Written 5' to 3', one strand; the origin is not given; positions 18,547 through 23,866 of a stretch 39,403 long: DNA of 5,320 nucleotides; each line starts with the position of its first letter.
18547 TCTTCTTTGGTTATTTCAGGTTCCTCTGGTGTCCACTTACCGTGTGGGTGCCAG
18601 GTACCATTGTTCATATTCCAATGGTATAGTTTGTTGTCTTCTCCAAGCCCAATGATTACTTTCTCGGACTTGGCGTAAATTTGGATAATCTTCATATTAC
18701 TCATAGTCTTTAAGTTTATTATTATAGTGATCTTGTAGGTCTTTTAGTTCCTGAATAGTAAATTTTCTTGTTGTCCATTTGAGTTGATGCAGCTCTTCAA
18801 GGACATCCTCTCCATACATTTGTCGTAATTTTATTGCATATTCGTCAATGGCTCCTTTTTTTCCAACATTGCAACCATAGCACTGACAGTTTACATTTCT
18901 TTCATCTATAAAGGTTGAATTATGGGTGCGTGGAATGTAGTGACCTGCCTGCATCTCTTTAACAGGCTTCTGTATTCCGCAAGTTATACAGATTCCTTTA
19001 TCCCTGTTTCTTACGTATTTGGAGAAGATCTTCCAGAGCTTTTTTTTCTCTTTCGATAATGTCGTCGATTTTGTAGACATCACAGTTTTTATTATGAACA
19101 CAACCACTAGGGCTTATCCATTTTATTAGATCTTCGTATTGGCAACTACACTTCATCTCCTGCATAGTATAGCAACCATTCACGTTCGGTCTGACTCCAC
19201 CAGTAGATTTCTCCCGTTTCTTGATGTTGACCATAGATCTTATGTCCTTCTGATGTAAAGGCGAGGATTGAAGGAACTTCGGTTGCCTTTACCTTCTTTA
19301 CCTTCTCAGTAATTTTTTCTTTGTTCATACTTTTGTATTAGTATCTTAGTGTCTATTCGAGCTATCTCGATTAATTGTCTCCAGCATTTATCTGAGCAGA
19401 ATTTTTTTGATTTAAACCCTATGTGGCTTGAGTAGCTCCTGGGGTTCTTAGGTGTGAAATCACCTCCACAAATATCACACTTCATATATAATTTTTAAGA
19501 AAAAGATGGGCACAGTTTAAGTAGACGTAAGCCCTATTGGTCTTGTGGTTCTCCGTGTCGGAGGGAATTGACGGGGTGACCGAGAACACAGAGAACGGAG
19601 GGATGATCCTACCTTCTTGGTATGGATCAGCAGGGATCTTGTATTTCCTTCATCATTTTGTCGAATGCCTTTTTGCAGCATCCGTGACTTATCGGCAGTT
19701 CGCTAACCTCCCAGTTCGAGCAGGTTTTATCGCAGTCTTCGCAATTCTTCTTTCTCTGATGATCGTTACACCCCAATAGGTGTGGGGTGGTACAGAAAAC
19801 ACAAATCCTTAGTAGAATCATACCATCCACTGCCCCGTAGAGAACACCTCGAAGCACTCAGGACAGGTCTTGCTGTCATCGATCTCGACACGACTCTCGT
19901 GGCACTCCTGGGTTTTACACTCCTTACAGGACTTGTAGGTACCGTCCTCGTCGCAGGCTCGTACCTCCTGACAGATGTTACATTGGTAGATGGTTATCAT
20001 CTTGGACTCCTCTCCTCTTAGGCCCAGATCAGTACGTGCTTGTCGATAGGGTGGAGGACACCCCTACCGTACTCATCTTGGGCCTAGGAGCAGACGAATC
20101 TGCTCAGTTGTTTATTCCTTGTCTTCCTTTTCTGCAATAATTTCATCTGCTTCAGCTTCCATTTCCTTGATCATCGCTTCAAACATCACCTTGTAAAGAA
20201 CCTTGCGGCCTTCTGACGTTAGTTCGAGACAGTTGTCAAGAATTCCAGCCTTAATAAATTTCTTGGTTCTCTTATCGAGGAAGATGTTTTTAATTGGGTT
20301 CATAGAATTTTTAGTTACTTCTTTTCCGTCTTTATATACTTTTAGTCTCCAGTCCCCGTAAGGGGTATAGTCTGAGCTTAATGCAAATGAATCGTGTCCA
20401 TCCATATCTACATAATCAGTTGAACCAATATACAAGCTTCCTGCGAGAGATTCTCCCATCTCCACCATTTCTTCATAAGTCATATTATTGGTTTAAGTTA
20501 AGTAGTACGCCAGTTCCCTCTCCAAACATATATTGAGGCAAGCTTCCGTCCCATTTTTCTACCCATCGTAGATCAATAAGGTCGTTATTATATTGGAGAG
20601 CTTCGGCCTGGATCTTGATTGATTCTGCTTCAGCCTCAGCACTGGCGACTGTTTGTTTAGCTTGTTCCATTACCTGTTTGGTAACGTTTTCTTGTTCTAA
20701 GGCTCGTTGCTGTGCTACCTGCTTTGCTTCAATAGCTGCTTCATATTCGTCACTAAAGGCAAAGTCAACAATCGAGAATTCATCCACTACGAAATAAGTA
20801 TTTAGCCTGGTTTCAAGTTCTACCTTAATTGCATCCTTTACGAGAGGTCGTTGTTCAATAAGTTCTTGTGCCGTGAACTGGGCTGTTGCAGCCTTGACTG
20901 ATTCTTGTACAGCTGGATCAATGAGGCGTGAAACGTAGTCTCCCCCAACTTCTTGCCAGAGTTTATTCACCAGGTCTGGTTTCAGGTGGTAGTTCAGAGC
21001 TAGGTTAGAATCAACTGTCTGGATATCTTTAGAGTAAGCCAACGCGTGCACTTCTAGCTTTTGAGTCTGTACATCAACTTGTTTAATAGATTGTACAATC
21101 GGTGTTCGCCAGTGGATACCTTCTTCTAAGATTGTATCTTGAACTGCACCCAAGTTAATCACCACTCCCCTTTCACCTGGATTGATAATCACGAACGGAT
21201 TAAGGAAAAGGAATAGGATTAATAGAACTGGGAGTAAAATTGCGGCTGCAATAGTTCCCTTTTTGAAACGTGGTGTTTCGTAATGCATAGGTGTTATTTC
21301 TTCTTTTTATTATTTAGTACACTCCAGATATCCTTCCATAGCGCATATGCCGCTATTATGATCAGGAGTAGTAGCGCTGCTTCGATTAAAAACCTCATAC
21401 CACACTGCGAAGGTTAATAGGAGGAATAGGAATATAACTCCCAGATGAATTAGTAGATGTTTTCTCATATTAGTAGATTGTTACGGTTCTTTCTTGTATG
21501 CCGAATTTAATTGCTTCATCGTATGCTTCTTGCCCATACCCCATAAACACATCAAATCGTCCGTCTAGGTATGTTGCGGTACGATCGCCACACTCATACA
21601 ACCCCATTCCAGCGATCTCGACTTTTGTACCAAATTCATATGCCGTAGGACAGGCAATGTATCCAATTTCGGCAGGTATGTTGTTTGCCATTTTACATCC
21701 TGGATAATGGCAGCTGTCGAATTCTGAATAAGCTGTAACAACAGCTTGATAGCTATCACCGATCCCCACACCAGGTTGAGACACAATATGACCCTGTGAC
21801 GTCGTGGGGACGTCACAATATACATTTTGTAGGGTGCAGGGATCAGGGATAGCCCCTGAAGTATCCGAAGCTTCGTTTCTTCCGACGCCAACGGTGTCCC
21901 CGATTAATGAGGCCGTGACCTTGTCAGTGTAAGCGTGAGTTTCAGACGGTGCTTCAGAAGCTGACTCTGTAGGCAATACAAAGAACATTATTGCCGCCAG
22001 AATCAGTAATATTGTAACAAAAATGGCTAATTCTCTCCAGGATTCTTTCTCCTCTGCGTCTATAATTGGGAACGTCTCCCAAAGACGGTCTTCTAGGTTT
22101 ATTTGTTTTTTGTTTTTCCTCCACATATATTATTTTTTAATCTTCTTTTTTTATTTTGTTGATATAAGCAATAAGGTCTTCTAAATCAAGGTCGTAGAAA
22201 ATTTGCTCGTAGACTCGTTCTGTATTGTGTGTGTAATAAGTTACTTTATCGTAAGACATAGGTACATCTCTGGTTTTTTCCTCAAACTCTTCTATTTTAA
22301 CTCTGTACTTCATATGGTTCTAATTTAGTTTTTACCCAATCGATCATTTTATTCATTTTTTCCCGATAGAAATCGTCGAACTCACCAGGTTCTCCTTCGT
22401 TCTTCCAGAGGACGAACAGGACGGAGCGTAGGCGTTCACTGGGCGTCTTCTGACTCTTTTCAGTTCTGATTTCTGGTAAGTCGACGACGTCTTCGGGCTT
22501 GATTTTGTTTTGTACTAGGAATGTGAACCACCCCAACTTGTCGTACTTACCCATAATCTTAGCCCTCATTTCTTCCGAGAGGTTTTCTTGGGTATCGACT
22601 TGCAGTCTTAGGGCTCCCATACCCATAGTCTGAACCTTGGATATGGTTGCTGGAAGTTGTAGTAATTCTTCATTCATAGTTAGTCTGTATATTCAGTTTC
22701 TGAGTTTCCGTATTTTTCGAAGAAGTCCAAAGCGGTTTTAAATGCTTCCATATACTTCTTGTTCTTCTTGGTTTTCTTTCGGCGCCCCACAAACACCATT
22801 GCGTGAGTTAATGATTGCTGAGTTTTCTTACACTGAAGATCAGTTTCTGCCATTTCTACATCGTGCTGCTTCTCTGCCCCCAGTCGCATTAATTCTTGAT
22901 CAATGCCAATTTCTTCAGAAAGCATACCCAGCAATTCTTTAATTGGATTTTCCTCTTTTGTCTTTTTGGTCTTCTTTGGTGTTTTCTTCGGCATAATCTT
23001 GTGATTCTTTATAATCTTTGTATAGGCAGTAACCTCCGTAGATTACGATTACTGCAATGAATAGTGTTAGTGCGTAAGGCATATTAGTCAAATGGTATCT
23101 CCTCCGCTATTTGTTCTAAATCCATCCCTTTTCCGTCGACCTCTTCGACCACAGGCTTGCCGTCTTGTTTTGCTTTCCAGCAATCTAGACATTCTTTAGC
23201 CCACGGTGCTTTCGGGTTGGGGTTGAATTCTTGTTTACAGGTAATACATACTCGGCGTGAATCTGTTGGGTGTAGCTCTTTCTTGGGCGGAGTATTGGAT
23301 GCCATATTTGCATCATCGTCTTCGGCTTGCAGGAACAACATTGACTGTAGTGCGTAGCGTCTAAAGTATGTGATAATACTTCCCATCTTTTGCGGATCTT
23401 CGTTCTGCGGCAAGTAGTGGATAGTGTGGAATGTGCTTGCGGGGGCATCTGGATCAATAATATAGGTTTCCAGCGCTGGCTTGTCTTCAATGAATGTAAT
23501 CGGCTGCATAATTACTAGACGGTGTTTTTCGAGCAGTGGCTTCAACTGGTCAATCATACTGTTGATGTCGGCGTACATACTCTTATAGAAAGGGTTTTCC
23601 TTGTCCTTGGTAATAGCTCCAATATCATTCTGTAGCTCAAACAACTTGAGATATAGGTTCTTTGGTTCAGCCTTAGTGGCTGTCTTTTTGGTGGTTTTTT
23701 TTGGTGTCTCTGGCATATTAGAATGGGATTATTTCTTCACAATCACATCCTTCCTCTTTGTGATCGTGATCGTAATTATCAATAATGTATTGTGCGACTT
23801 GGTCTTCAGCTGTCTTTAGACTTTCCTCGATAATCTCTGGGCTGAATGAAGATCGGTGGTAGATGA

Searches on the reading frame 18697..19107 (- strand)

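Call 44: search_protein_families(library=pfam, proteins=[window:18697-19107:-], max_evalue=0.001)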
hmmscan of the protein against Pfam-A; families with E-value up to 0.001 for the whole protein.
window:18697-19107:- (136 aa): 1 family
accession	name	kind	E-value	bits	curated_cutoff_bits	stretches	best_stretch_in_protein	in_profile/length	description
PF05766.18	NinG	-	5.1e-20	72.6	25.4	1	18-134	73-189/193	Bacteriophage Lambda NinG protein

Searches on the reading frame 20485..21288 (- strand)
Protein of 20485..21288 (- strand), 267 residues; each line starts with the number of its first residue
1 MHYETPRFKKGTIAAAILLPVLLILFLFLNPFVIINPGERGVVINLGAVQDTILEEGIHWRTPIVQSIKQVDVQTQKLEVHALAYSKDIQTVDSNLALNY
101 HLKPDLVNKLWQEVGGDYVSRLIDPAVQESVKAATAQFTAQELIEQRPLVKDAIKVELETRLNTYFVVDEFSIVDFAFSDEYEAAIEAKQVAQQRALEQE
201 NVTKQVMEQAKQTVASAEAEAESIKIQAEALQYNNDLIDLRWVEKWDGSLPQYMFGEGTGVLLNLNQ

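Call 44: search_protein_families(library=pfam, proteins=[window:20485-21288:-], max_evalue=0.001)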
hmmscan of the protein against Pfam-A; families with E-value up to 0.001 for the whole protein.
window:20485-21288:- (267 aa): 1 family
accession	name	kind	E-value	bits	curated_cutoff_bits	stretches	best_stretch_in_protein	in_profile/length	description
PF01145.31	Band_7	-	1.1e-34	120.4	23.6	1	34-212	2-169/176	SPFH domain / Band 7 family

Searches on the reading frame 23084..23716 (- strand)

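Call 44: search_protein_families(library=pfam, proteins=[window:23084-23716:-], max_evalue=0.001)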
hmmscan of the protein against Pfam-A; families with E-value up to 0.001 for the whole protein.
window:23084-23716:- (210 aa): 1 family
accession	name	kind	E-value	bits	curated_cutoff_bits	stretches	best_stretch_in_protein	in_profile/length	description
PF04404.17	ERF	-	6.7e-23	81.8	25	1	22-154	2-144/153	ERF superfamily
